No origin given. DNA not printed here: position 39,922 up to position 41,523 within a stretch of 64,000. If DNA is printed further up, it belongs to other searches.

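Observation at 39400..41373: TMTC-like first-loop motif (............) in a bacterial GT-C enzyme fused to TPR repeats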

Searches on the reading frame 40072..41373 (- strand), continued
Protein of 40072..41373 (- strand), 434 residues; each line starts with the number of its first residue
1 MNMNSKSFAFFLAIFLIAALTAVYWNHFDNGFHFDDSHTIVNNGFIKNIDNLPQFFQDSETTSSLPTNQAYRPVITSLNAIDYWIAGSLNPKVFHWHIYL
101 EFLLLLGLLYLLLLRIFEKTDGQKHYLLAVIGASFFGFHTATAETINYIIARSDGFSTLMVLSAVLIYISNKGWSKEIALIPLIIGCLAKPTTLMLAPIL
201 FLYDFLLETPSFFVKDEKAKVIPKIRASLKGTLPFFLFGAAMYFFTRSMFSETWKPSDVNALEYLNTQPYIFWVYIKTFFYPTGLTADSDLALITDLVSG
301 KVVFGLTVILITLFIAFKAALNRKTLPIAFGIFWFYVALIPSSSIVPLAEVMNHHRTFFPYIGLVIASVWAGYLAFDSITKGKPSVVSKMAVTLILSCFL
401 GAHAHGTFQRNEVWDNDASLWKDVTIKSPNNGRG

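Call 72: search_protein_families(library=ncbifam, proteins=[L071:13560-14273:-, L071:13196-13558:-, L079:13407-14123:-, L029:18998-19876:-], max_evalue=0.001)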
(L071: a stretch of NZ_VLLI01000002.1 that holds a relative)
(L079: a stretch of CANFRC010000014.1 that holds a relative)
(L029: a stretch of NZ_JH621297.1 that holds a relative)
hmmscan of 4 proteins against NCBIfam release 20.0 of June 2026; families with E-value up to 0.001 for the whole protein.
L071:13560-14273:- (237 aa): 10 families
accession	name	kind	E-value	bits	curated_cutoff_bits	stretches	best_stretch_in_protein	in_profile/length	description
NF058614.1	PPMAGASynPpgS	equivalog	7.9e-20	71.2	370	1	6-167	3-161/226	polyprenyl-phospho-N-acetylgalactosaminyl synthase PpgS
NF047588.1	GlcsyltransPgfSStrep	equivalog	3.8e-14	52.6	500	1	4-227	2-220/308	glycosyltransferase PgfS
TIGR04182.1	glyco_TIGR04182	equivalog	7e-12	45.3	325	1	5-208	2-196/293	S-layer glycoprotein N-glycosyltransferase AglJ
NF007986.1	PRK10714.1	equivalog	2.2e-11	43.3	529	1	3-211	6-209/316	undecaprenyl-phosphate 4-deoxy-4-formamido-L-arabinose transferase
NF041391.1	DPhHxTase_Halo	equivalog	1.5e-08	33.9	375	1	37-210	26-190/213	dolichyl-phosphate hexose transferase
TIGR03937.1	PgaC_IcaA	equivalog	9.4e-08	31.4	422.3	1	3-119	45-161/407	poly-beta-1,6-N-acetyl-D-glucosamine synthase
NF041875.1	EPS_EpsD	equivalog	2e-06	27.4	370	1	7-120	3-115/325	exopolysaccharide biosynthesis glycosyltransferase EpsD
NF038302.1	EPS_HpsE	equivalog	0.00053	19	300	1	6-53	4-51/307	hormogonium polysaccharide biosynthesis glycosyltransferase HpsE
TIGR04283.1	glyco_like_mftF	equivalog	0.00055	19.6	182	1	7-54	3-47/221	TIGR04283 family arsenosugar biosynthesis glycosyltransferase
NF007482.0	PRK10073.1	equivalog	0.00094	18.3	423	0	3-116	6-117/334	glycosyltransferase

L071:13196-13558:- (120 aa): 0 families

L079:13407-14123:- (238 aa): 16 families
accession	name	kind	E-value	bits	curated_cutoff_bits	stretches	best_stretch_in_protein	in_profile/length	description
NF058614.1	PPMAGASynPpgS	equivalog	5.2e-26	91.5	370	1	6-167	4-162/226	polyprenyl-phospho-N-acetylgalactosaminyl synthase PpgS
NF047588.1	GlcsyltransPgfSStrep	equivalog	2e-17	63.3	500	1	3-179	2-174/308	glycosyltransferase PgfS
NF041391.1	DPhHxTase_Halo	equivalog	2.2e-16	59.5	375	1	10-206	3-188/213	dolichyl-phosphate hexose transferase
TIGR04182.1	glyco_TIGR04182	equivalog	1.7e-15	57.2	325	1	4-206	2-195/293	S-layer glycoprotein N-glycosyltransferase AglJ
NF007986.1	PRK10714.1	equivalog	2.8e-12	46.3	529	1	2-223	6-222/316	undecaprenyl-phosphate 4-deoxy-4-formamido-L-arabinose transferase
TIGR03937.1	PgaC_IcaA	equivalog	5.7e-07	28.8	422.3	1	3-110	46-152/407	poly-beta-1,6-N-acetyl-D-glucosamine synthase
TIGR03469.1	HpnB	hypoth_equivalog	1.4e-06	27.6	379.25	1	3-116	45-168/386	hopene-associated glycosyltransferase HpnB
TIGR01556.1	rhamnosyltran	subfamily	3.6e-06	26.4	200.55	1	22-127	8-118/281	rhamnosyltransferase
NF045692.1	OglycostaseCruG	equivalog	5.9e-06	25.4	600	1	2-125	41-170/386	2'-O-glycosyltransferase CruG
NF041865.1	EpsU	equivalog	5.6e-05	22.3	700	1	3-94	40-133/394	exopolysaccharide biosynthesis GT2 family glycosyltransferase EpsU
NF047683.1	TeichurnBiosyTuaG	equivalog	0.00016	21.4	400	1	3-126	7-130/252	teichuronic acid biosynthesis protein TuaG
NF038302.1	EPS_HpsE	equivalog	0.0003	19.9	300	1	5-55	4-54/307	hormogonium polysaccharide biosynthesis glycosyltransferase HpsE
NF050113.1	gal_furan_GlfT1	equivalog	0.00033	20.1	330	1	6-111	3-108/290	galactofuranosyltransferase GlfT1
TIGR04283.1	glyco_like_mftF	equivalog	0.00036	20.2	182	1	5-60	2-54/221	TIGR04283 family arsenosugar biosynthesis glycosyltransferase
TIGR03111.1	glyc2_xrt_Gpos1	hypoth_equivalog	0.00037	19.4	363.95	1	3-153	50-206/439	TIGR03111 family XrtG-associated glycosyltransferase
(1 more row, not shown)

L029:18998-19876:- (292 aa): 19 families
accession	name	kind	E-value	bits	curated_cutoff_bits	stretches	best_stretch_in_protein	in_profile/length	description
NF058614.1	PPMAGASynPpgS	equivalog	1.2e-23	83.8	370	1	7-201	4-196/226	polyprenyl-phospho-N-acetylgalactosaminyl synthase PpgS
TIGR04182.1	glyco_TIGR04182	equivalog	2.1e-22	79.9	325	1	5-290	2-287/293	S-layer glycoprotein N-glycosyltransferase AglJ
NF007986.1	PRK10714.1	equivalog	1.6e-17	63.5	529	1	3-226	6-225/316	undecaprenyl-phosphate 4-deoxy-4-formamido-L-arabinose transferase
NF047588.1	GlcsyltransPgfSStrep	equivalog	1.3e-16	60.8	500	1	5-246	3-239/308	glycosyltransferase PgfS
NF041391.1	DPhHxTase_Halo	equivalog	6.6e-16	57.9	375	1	9-211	1-192/213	dolichyl-phosphate hexose transferase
TIGR03937.1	PgaC_IcaA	equivalog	6.7e-15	54.9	422.3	1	4-96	46-136/407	poly-beta-1,6-N-acetyl-D-glucosamine synthase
NF007482.0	PRK10073.1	equivalog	4.3e-10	39.1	423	1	3-110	6-110/334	glycosyltransferase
NF047683.1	TeichurnBiosyTuaG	equivalog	1.4e-08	34.7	400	1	3-108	6-109/252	teichuronic acid biosynthesis protein TuaG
NF041875.1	EPS_EpsD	equivalog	1.6e-08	34.3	370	1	5-98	1-92/325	exopolysaccharide biosynthesis glycosyltransferase EpsD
TIGR03111.1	glyc2_xrt_Gpos1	hypoth_equivalog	1.8e-07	30.3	363.95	1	4-110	50-156/439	TIGR03111 family XrtG-associated glycosyltransferase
TIGR04283.1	glyco_like_mftF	equivalog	8.9e-07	28.7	182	1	5-98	1-85/221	TIGR04283 family arsenosugar biosynthesis glycosyltransferase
TIGR03469.1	HpnB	hypoth_equivalog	1.2e-06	27.8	379.25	1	5-118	46-168/386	hopene-associated glycosyltransferase HpnB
NF010496.0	PRK13915.1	equivalog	1.9e-06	27.2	262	1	3-97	31-128/307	glucosyl-3-phosphoglycerate synthase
NF038302.1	EPS_HpsE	equivalog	7e-06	25.2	300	1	5-96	3-97/307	hormogonium polysaccharide biosynthesis glycosyltransferase HpsE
NF050050.1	ProtGlycPglI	equivalog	1.5e-05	24.5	500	1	4-111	3-109/306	GalNAc(5)-diNAcBac-PP-undecaprenol beta-1,3-glucosyltransferase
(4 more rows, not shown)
